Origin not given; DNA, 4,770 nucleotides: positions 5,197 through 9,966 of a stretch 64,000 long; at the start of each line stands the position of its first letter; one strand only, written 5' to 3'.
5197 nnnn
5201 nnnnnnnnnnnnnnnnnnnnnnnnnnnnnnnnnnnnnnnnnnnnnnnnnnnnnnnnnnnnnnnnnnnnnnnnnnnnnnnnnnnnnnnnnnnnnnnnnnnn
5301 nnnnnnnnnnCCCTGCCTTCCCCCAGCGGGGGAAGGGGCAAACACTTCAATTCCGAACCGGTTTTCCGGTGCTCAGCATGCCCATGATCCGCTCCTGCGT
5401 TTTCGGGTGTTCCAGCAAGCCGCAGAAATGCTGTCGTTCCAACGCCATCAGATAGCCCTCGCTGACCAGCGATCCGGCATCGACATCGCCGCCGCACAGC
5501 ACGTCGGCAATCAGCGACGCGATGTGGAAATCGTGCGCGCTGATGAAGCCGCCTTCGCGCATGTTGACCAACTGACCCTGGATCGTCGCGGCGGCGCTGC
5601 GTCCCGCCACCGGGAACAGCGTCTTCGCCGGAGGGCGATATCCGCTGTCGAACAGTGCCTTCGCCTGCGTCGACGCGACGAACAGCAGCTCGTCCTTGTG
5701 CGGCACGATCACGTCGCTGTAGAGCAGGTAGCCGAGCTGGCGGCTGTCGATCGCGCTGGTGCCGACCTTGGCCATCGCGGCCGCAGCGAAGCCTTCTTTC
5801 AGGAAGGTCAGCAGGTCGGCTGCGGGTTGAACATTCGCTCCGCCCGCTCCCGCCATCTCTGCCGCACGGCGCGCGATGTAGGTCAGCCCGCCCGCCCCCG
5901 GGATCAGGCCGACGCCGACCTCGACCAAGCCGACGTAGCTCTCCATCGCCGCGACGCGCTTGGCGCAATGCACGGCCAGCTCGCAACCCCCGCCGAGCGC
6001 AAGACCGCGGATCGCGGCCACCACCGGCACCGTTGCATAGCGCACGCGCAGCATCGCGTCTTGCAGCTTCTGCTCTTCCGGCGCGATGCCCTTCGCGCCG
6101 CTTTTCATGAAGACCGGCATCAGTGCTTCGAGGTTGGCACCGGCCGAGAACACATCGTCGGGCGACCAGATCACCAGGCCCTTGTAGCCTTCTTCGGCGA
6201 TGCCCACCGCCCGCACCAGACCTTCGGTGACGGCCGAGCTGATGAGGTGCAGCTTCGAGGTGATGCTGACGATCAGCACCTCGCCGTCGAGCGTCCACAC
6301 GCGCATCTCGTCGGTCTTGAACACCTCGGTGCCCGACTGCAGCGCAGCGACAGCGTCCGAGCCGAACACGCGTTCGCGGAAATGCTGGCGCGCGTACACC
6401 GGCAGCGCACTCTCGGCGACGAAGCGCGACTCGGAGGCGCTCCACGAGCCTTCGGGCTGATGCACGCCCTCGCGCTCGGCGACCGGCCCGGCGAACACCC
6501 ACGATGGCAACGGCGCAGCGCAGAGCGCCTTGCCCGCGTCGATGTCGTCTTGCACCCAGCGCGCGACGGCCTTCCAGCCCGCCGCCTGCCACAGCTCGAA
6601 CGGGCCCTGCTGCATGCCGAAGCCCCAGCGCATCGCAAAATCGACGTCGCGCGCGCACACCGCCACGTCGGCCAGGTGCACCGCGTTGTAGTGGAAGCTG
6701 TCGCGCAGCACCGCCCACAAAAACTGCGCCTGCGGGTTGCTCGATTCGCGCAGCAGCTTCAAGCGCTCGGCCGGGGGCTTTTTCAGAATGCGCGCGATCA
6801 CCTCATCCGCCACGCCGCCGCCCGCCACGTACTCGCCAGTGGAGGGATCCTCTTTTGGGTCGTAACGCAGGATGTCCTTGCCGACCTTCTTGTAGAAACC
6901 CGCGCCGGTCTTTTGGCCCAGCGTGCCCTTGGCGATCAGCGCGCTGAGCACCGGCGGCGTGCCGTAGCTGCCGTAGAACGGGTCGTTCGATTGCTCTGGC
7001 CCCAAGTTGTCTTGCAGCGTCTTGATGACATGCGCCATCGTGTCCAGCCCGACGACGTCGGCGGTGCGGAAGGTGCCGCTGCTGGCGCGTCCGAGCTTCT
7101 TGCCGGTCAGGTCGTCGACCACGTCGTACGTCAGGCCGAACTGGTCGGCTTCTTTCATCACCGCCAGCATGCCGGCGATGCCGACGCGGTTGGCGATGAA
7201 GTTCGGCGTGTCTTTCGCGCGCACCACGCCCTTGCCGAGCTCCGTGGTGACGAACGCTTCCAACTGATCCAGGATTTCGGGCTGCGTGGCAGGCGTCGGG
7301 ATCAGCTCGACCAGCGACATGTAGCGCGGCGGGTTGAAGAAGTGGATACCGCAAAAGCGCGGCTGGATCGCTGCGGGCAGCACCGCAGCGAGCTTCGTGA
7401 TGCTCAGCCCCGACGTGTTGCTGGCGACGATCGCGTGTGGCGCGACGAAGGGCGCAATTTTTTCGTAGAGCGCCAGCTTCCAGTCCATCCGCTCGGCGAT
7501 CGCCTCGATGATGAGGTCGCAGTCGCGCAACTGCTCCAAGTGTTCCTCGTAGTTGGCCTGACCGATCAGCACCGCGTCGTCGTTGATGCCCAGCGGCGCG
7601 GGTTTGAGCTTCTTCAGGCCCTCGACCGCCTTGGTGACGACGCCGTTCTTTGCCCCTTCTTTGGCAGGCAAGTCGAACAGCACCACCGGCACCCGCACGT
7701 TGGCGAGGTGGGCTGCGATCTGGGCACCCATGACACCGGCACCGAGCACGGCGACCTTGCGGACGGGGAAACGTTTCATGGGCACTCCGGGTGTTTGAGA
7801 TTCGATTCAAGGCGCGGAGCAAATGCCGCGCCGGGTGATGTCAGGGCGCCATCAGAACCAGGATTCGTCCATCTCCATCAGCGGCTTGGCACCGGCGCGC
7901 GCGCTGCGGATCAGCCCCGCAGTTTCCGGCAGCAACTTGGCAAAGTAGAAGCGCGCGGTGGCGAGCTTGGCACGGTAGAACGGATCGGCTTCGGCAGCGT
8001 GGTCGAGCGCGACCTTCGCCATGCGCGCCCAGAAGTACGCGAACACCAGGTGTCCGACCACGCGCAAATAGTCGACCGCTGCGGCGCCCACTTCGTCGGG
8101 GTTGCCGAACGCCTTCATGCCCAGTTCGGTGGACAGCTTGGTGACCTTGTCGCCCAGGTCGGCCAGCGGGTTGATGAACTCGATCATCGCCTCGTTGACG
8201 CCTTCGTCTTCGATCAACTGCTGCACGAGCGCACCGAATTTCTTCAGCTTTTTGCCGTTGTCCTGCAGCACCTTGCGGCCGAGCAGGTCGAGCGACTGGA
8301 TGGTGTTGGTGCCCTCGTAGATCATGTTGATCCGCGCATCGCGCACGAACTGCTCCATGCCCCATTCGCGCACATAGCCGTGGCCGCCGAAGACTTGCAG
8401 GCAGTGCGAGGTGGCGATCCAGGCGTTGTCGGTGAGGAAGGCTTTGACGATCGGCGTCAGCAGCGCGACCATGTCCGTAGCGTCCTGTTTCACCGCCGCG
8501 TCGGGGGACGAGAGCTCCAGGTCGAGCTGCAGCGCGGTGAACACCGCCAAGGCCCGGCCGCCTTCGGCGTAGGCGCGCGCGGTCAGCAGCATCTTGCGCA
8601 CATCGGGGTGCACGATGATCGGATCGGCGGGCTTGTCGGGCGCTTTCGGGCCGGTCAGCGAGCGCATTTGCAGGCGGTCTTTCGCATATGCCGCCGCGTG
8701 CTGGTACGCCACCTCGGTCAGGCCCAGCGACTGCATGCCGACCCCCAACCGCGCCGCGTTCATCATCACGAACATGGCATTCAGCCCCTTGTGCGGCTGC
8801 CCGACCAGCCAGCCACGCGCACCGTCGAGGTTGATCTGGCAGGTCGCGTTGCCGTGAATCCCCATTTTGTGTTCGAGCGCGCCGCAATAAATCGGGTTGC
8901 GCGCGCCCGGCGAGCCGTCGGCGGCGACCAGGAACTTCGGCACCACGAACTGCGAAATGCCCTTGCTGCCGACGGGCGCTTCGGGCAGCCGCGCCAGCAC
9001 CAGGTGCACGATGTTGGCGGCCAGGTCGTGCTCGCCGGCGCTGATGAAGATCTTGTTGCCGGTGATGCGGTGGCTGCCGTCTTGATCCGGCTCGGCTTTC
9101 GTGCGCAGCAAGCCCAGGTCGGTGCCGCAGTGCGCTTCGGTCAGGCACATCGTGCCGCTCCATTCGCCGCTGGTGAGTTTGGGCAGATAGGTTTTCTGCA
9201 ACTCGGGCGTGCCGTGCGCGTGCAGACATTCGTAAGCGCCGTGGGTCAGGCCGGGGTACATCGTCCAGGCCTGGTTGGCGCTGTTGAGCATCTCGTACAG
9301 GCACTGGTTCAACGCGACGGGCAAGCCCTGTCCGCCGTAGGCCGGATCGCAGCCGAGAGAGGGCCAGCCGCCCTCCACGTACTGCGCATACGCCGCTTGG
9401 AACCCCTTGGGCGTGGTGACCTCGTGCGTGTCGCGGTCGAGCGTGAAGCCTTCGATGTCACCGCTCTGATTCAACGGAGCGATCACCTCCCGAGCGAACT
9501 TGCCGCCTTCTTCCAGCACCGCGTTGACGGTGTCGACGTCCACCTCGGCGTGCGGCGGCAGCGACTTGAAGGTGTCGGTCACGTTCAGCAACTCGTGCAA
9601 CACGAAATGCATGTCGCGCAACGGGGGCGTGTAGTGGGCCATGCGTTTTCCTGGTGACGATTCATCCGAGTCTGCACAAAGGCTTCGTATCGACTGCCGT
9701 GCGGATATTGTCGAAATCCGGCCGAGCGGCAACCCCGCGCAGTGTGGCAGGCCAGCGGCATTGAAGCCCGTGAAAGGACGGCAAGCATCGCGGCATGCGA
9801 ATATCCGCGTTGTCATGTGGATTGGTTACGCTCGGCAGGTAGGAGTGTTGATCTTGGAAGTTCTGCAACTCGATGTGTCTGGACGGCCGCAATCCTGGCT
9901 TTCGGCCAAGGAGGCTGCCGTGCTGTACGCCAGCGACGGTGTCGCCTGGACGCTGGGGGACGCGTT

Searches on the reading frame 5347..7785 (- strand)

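Call 17: search_protein_families(library=pfam, proteins=[window:5347-7785:-], max_evalue=0.001)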
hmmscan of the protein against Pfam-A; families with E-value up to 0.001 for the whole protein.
window:5347-7785:- (812 aa): 4 families
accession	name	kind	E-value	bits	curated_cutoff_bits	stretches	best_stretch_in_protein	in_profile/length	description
PF02737.24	3HCDH_N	-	2.7e-43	148.4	22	1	10-193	1-180/180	3-hydroxyacyl-CoA dehydrogenase, NAD binding domain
PF00378.25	ECH_1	-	1.2e-16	61.2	27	1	517-641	22-144/251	Enoyl-CoA hydratase/isomerase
PF00725.27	3HCDH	-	1.6e-16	61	22.1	1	196-299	2-96/97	3-hydroxyacyl-CoA dehydrogenase, C-terminal domain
PF16113.10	ECH_2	-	1.6e-09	38.2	27.2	1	542-646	45-151/335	Enoyl-CoA hydratase/isomerase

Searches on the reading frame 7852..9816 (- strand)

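Call 17: search_protein_families(library=pfam, proteins=[window:7852-9816:-], max_evalue=0.001)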
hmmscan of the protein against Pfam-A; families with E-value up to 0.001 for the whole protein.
window:7852-9816:- (654 aa): 6 families
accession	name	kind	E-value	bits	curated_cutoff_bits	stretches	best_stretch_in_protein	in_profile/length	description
PF12806.12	Acyl-CoA_dh_C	-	6.5e-33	113.9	30.3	1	529-650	3-124/124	Acetyl-CoA dehydrogenase C-terminal like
PF00441.29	Acyl-CoA_dh_1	-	2.2e-21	77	22.4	1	343-509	2-143/150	Acyl-CoA dehydrogenase, C-terminal domain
PF22924.1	ACOX_C_alpha1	-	8.2e-10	39.2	27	1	351-506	3-159/169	Acyl-CoA oxidase, C-alpha1 domain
PF02770.24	Acyl-CoA_dh_M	-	1.8e-09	38.1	33.3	1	223-331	2-95/97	Acyl-CoA dehydrogenase, middle domain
PF02771.21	Acyl-CoA_dh_N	-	7.4e-09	36.4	22.9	1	106-218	13-113/113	Acyl-CoA dehydrogenase, N-terminal domain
PF08028.16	Acyl-CoA_dh_2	-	0.00027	21.7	22.7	0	359-504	3-133/134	Acyl-CoA dehydrogenase, C-terminal domain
